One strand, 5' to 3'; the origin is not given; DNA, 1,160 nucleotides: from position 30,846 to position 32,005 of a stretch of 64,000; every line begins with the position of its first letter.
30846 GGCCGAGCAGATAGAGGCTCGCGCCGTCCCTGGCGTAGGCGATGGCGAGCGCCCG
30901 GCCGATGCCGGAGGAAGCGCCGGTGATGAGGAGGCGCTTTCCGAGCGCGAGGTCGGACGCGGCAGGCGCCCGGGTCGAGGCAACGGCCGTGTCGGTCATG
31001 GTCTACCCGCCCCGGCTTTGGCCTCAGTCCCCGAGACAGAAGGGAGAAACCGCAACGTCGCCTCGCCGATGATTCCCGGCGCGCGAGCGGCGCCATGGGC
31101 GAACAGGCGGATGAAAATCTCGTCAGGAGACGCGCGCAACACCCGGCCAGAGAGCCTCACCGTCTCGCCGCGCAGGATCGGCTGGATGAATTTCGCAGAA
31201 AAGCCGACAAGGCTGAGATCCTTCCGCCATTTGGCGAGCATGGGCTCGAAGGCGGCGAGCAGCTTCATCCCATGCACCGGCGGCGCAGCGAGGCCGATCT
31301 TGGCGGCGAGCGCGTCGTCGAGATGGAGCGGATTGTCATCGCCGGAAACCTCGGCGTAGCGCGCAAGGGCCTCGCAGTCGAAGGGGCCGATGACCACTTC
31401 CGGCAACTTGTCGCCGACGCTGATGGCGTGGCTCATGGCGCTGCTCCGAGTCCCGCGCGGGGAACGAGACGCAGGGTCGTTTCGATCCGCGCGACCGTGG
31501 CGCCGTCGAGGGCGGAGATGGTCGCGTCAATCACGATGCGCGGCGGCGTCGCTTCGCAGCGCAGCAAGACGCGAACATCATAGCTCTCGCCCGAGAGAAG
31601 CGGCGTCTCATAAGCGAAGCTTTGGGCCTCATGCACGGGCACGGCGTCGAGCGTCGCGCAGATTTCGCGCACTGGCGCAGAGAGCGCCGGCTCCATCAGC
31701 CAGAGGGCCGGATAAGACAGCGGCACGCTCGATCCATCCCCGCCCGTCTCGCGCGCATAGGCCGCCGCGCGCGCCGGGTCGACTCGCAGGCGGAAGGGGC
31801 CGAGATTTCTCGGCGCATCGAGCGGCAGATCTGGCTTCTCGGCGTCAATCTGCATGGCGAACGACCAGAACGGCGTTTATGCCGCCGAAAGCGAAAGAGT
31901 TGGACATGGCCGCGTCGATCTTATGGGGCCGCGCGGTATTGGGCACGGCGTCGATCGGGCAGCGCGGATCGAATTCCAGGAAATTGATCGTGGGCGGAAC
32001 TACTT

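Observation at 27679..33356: Self-contained ACP-KS-DH/DH-KR-GT21-GT2 operon: candidate pathway for an undescribed glycolipid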

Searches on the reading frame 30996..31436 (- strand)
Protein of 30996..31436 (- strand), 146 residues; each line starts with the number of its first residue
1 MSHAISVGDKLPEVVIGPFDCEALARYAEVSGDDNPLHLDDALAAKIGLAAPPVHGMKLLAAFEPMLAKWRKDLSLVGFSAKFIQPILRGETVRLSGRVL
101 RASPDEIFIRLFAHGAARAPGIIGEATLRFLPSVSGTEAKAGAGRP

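Call 4: search_protein_families(library=pfam, proteins=[window:30996-31436:-], max_evalue=0.01)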
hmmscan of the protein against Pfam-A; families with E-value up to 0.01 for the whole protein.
window:30996-31436:- (146 aa): 1 family
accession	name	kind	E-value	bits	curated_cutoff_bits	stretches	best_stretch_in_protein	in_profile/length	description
PF01575.25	MaoC_dehydratas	-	7.8e-14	51.8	27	1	23-97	22-99/123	MaoC like domain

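Call 5: search_protein_families(library=ncbifam, proteins=[window:30996-31436:-], max_evalue=0.01)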
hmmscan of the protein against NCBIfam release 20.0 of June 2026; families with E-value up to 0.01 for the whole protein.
window:30996-31436:- (146 aa): 2 families
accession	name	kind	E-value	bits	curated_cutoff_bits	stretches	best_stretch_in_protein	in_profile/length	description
NF010246.0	PRK13693.1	equivalog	7.4e-11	42.2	203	1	4-77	8-80/142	(3R)-hydroxyacyl-ACP dehydratase subunit HadB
NF040620.1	fused_HadA_HadB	exception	1.2e-09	38.1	350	1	4-103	198-301/329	fused (3R)-hydroxyacyl-ACP dehydratase subunits HadA/HadB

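Call 65: search_solved_structures(query=window:30996-31436:-, max_evalue=0.01)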
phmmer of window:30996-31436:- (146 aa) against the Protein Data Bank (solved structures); distinct sequences matched with E-value up to 0.01: 28.
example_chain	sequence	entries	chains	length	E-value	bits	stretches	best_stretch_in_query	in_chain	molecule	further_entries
4rv2_B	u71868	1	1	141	5e-10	42.8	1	4-126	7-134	MaoC family protein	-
5zy8_B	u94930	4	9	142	1.4e-09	41.3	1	4-112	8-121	3-hydroxyacyl-ACP dehydratase | (3R)-hydroxyacyl-ACP dehydratase subunit HadB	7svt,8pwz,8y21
4rlj_B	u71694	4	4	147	1.6e-09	41.2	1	4-112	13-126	(3R)-hydroxyacyl-ACP dehydratase subunit HadB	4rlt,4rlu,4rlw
1iq6_A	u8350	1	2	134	3.3e-09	40.1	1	18-129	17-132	(R)-SPECIFIC ENOYL-COA HYDRATASE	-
9pqx_A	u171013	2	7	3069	1.9e-06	31.2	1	25-94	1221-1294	3-oxoacyl-ACP synthase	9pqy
9pqy_B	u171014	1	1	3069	1.9e-06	31.2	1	25-94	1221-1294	Fatty acid synthase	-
6gjc_A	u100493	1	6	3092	1.9e-06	31.1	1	25-94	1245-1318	Fatty acid synthase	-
5i7n_A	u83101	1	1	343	2.7e-06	30.7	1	5-105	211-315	MaoC-like dehydratase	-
4v12_A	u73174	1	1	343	2.9e-06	30.6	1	6-108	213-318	MAOC LIKE DOMAIN PROTEIN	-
4v8v_A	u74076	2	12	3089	4.7e-06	29.9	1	25-94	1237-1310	TYPE-I FATTY ACID SYNTHASE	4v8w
2b3m_A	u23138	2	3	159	5e-06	29.8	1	24-105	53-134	hypothetical protein AF1124 | putative dehydratase AF1124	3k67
4v8l_D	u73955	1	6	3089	5.5e-06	29.7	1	25-94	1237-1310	FATTY ACID SYNTHASE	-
5cpg_A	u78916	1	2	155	0.00013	25.2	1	24-106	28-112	(R)-specific enoyl-CoA hydratase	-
3oml_A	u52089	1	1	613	0.00015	25.1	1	14-95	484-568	Peroxisomal Multifunctional Enzyme Type 2, CG3415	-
3khp_A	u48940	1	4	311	0.00048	23.4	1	21-116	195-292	MaoC family protein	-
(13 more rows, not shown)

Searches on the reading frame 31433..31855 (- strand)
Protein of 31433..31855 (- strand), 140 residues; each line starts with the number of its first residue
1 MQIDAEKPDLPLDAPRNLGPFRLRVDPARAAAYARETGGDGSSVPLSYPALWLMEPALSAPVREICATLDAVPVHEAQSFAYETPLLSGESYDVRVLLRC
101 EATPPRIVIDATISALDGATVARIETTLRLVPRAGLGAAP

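Call 4: search_protein_families(library=pfam, proteins=[window:31433-31855:-], max_evalue=0.01)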
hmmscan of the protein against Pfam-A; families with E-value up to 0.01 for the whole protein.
window:31433-31855:- (140 aa): 0 families

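Call 5: search_protein_families(library=ncbifam, proteins=[window:31433-31855:-], max_evalue=0.01)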
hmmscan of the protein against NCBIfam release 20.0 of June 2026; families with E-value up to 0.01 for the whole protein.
window:31433-31855:- (140 aa): 0 families

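Call 19: find_homologous_proteins(query=A2, max_evalue=0.001)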
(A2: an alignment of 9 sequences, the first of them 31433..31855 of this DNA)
Query A2 (9 sequences) (140 aa, profile of the alignment): 236 proteins with E <= 0.001 among 8000 candidates; the best 120 are listed.
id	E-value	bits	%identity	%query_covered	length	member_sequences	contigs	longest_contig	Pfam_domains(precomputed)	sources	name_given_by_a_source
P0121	4.4e-54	200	76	91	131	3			-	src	-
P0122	7.4e-54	199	49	89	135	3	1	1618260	-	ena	-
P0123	7.9e-54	199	62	91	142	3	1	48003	-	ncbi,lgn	-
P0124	9.2e-54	199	62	89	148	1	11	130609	-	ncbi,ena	-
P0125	9.6e-54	199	100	100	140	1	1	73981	-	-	-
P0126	2.0e-53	198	63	94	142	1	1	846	-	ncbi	-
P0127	2.1e-53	198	72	93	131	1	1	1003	-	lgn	-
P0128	2.1e-53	198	73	94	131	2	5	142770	-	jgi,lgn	-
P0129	2.2e-53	198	63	91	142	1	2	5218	-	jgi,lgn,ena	-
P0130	2.2e-53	198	72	93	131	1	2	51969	-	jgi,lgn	jgi:hypothetical protein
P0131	2.3e-53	198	74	91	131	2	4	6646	-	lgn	-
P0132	2.5e-53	198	73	94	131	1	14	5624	-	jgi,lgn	jgi:hypothetical protein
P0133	2.8e-53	197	72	93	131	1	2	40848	-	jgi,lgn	-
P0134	3.0e-53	197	72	91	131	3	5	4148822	-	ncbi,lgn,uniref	ncbi:hypothetical protein [Methylocystis parvus]|uniref:hypothetical protein n=1 Tax=Methylocystis p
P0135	3.0e-53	197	63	94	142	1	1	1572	-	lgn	-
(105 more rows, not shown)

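Call 67: search_solved_structures(query=A2, max_evalue=1)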
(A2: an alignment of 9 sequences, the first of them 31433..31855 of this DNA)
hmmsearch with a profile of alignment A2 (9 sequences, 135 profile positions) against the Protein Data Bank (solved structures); distinct sequences matched with E-value up to 1: 2.
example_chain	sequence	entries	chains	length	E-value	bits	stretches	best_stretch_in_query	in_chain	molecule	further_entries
5lus_A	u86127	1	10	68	0.41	13.8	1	48-81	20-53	BLM helicase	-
5lut_A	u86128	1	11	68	0.41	13.8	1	49-83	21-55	BLM helicase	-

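Call 75: predict_structure(alignment_id=A3)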
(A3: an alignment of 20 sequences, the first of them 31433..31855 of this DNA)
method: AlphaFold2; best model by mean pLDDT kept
length: 140 residues; sequences in the alignment: 20
mean_pLDDT: 83.9   pTM: 0.75
mean pLDDT of the five models: 83.9, 83.5, 82.2, 80.5, 80.1
residues with pLDDT >= 90: 68; 70-90: 53; 50-70: 13; < 50: 6
segments of 3 or more residues with pLDDT < 50: 138-140
pLDDT, mean of each block of 10 residues (from residue 1): 54 83 88 83 73 81 91 92 90 94 92 94 93 68
secondary structure, 60 per line:
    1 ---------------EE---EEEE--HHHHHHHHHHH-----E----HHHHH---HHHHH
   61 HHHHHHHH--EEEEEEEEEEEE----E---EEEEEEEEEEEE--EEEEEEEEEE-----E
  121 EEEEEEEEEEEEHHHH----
elements in order: E21-24 H27-37 H48-52 H56-68 E71-82 E91-102 E105-114 E120-132 H133-136

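Call 79: fold_search(model_id=the predicted structure, library=pdb)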
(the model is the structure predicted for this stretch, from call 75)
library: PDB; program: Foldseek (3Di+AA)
matches with E <= 10: 1390; with E <= 0.001: 152
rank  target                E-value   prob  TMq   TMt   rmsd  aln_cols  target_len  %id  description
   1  5zy8_C                6.5e-06  1.00  0.59  0.60   4.0       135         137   18  Crystal structure of C terminal truncated HadBC (3R-Hydroxyacyl-ACP Dehydratase) complex from Mycobacterium tuberculos (released 2019-06-12)
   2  5zy8_A                7.7e-06  1.00  0.59  0.62   3.9       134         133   18  Crystal structure of C terminal truncated HadBC (3R-Hydroxyacyl-ACP Dehydratase) complex from Mycobacterium tuberculos (released 2019-06-12)
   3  7svt_H                8.6e-06  1.00  0.62  0.57   4.3       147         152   17  Mycobacterium tuberculosis 3-hydroxyl-ACP dehydratase HadAB in complex with 1,3-diarylpyrazolyl-acylsulfonamide inhibi (released 2022-11-16)
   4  7svt_A                9.1e-06  1.00  0.61  0.56   4.3       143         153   15  Mycobacterium tuberculosis 3-hydroxyl-ACP dehydratase HadAB in complex with 1,3-diarylpyrazolyl-acylsulfonamide inhibi (released 2022-11-16)
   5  4rlu_A                1.2e-05  1.00  0.61  0.56   4.5       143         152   15  Crystal Structure of (3R)-hydroxyacyl-ACP dehydratase HadAB hetero-dimer from Mycobacterium tuberculosis complexed wit (released 2015-10-21)
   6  8y21_D                1.3e-05  1.00  0.65  0.64   4.0       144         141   17  Crystal Structure of (3R)-hydroxyacyl-ACP dehydratase HadAB hetero-dimer from Mycobacterium tuberculosis complexed wit (released 2025-07-30)
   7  4rlw_A                1.3e-05  1.00  0.62  0.57   4.6       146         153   16  Crystal Structure of (3R)-hydroxyacyl-ACP dehydratase HadAB hetero-dimer from Mycobacterium tuberculosis complexed wit (released 2015-10-21)
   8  1iq6_A                1.5e-05  1.00  0.51  0.54   9.0       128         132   16  (R)-HYDRATASE FROM A. CAVIAE INVOLVED IN PHA BIOSYNTHESIS (released 2003-02-18)
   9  7svt_O                1.7e-05  1.00  0.61  0.56   4.4       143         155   15  Mycobacterium tuberculosis 3-hydroxyl-ACP dehydratase HadAB in complex with 1,3-diarylpyrazolyl-acylsulfonamide inhibi (released 2022-11-16)
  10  4rlt_A                1.7e-05  1.00  0.60  0.55   4.4       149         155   16  Crystal Structure of (3R)-hydroxyacyl-ACP dehydratase HadAB hetero-dimer from Mycobacterium tuberculosis complexed wit (released 2015-10-21)
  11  1iq6_B                1.8e-05  1.00  0.50  0.52  10.2       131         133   16  (R)-HYDRATASE FROM A. CAVIAE INVOLVED IN PHA BIOSYNTHESIS (released 2003-02-18)
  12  8pwz_A                1.9e-05  1.00  0.55  0.55   4.6       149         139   15  Crystal Structure of (3R)-hydroxyacyl-ACP dehydratase HadBD from Mycobacterium tuberculosis (released 2024-03-27)
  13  5t07_A                2.2e-05  1.00  0.57  0.61   5.2       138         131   13  Crystal structure of a putative acyl-CoA thioesterase EC709/ECK0725 from Escherichia coli in complex with Decanoyl-CoA (released 2016-09-07)
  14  5t07_D                2.2e-05  1.00  0.57  0.61   4.8       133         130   13  Crystal structure of a putative acyl-CoA thioesterase EC709/ECK0725 from Escherichia coli in complex with Decanoyl-CoA (released 2016-09-07)
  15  4rv2_A                3.3e-05  1.00  0.62  0.64   4.0       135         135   17  Crystal Structure of (3R)-hydroxyacyl-ACP dehydratase HadAB hetero-dimer from Mycobacterium smegmatis (released 2015-02-11)
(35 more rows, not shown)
